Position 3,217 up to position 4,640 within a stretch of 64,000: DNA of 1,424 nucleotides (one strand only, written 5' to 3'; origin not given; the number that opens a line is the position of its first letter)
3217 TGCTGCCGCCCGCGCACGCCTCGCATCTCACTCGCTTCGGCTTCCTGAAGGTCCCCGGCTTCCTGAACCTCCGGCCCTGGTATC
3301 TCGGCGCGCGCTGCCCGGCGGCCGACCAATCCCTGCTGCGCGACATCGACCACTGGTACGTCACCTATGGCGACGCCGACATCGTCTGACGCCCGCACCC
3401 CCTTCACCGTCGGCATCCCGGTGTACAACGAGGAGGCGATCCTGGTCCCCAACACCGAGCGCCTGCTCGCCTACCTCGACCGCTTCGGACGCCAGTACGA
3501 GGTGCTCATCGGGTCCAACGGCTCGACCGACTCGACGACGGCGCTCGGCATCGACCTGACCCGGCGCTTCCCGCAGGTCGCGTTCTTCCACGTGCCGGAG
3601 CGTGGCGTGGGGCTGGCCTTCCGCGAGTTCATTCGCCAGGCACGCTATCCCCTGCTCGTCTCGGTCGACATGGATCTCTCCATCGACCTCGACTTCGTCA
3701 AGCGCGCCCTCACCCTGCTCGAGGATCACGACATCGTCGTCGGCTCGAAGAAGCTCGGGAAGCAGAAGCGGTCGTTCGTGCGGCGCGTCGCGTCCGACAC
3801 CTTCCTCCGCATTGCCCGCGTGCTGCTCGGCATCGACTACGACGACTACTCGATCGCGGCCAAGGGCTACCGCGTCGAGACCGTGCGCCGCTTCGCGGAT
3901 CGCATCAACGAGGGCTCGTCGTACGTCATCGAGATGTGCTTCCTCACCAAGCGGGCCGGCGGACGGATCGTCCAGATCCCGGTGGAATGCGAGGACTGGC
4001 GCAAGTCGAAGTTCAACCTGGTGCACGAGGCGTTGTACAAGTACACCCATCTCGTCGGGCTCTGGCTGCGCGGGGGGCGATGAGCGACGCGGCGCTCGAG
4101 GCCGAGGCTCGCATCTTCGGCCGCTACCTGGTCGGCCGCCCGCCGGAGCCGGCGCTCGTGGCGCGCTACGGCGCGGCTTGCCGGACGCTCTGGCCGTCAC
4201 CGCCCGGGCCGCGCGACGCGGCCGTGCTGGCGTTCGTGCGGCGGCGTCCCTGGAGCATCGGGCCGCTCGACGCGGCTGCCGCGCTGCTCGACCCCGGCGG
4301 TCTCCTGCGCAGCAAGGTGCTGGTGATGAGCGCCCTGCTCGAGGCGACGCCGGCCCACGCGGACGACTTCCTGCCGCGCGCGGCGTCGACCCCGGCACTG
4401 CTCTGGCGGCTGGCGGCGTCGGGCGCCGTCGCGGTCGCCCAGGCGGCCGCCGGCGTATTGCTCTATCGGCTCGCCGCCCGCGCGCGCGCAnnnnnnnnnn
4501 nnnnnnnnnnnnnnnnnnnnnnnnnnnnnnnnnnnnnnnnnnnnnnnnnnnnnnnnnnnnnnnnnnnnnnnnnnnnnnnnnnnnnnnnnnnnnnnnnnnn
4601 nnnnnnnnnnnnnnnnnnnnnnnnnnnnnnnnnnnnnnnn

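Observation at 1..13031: Candidate lipid-carrier aminosugar transfer system: GT2 + YdjC deacetylase + GNAT + GMC oxidoreductase + epimerase, convergent with two giant GT-C glycosyltransferase paralogs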

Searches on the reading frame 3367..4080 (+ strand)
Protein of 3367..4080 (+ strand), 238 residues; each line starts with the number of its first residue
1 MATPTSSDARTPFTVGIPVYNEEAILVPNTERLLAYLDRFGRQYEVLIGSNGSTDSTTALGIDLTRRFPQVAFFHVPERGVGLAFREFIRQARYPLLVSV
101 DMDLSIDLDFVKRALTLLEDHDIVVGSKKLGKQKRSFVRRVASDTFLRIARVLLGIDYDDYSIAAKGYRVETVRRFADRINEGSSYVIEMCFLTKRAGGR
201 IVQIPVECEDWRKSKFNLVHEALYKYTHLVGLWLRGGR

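Call 6: search_protein_families(library=pfam, proteins=[window:3367-4080:+], max_evalue=0.01)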
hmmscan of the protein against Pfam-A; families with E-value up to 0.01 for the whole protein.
window:3367-4080:+ (238 aa): 1 family
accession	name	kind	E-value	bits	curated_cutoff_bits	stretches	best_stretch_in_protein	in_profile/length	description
PF00535.33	Glycos_transf_2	-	3e-15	57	23.3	1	14-169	1-160/168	Glycosyl transferase family 2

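Call 7: search_protein_families(library=ncbifam, proteins=[window:3367-4080:+], max_evalue=0.01)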
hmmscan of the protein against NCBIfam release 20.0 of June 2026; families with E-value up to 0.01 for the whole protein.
window:3367-4080:+ (238 aa): 8 families
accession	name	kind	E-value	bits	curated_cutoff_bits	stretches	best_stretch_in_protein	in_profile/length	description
NF007986.1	PRK10714.1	equivalog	4.7e-10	39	529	1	14-220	9-214/316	undecaprenyl-phosphate 4-deoxy-4-formamido-L-arabinose transferase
NF041391.1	DPhHxTase_Halo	equivalog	4.1e-07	29.2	375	1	20-207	4-182/213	dolichyl-phosphate hexose transferase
NF038302.1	EPS_HpsE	equivalog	2.9e-06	26.5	300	1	13-122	3-115/307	hormogonium polysaccharide biosynthesis glycosyltransferase HpsE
TIGR03937.1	PgaC_IcaA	equivalog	8.8e-06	24.9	422.3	1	12-115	46-147/407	poly-beta-1,6-N-acetyl-D-glucosamine synthase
NF007482.0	PRK10073.1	equivalog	1e-05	24.7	423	1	13-158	8-152/334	glycosyltransferase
TIGR04283.1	glyco_like_mftF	equivalog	0.0011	18.6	182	1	15-143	3-122/221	TIGR04283 family arsenosugar biosynthesis glycosyltransferase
NF041875.1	EPS_EpsD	equivalog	0.0016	17.9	370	1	32-122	16-108/325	exopolysaccharide biosynthesis glycosyltransferase EpsD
NF047588.1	GlcsyltransPgfSStrep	equivalog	0.0031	16.8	500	1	14-161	4-152/308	glycosyltransferase PgfS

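Call 22: search_solved_structures(query=window:3367-4080:+, max_evalue=0.001)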
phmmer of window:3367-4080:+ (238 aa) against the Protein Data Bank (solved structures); distinct sequences matched with E-value up to 0.001: 9.
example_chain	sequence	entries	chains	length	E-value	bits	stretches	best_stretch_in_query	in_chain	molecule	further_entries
9hwj_A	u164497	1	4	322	2.8e-08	36.7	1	14-217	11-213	Undecaprenyl-phosphate 4-deoxy-4-formamido-L-arabinose transferase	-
9bhc_C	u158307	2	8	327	7.4e-07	32.1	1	14-207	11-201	Undecaprenyl-phosphate 4-deoxy-4-formamido-L-arabinose transferase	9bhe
8vxh_A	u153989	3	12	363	9.2e-07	31.7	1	14-207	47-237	Undecaprenyl-phosphate 4-deoxy-4-formamido-L-arabinose transferase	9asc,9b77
5mlz_A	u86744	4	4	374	5.2e-06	29.3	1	14-225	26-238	Dolichol monophosphate mannose synthase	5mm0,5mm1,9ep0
5ekp_C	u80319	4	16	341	6.1e-05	25.8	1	7-150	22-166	Uncharacterized glycosyltransferase sll0501 | Glycosyltransferase sll0501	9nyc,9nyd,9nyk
5eke_A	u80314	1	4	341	6.1e-05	25.8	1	7-150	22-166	Uncharacterized glycosyltransferase sll0501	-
9nye_A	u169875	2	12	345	6.3e-05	25.7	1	7-150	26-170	Glycosyltransferase sll0501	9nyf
2z87_A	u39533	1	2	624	0.00049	22.8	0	14-115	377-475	Chondroitin synthase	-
2z86_A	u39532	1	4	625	0.00049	22.8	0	14-115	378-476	Chondroitin synthase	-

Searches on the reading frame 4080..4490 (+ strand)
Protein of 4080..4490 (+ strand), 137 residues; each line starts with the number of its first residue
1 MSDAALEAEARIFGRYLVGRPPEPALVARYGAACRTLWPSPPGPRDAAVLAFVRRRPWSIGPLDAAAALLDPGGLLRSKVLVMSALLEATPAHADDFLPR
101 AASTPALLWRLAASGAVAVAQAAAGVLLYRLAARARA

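Call 6: search_protein_families(library=pfam, proteins=[window:4080-4490:+], max_evalue=0.01)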
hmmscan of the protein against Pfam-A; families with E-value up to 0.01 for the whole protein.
window:4080-4490:+ (137 aa): 0 families

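Call 7: search_protein_families(library=ncbifam, proteins=[window:4080-4490:+], max_evalue=0.01)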
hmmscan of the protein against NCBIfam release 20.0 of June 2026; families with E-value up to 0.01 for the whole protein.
window:4080-4490:+ (137 aa): 0 families
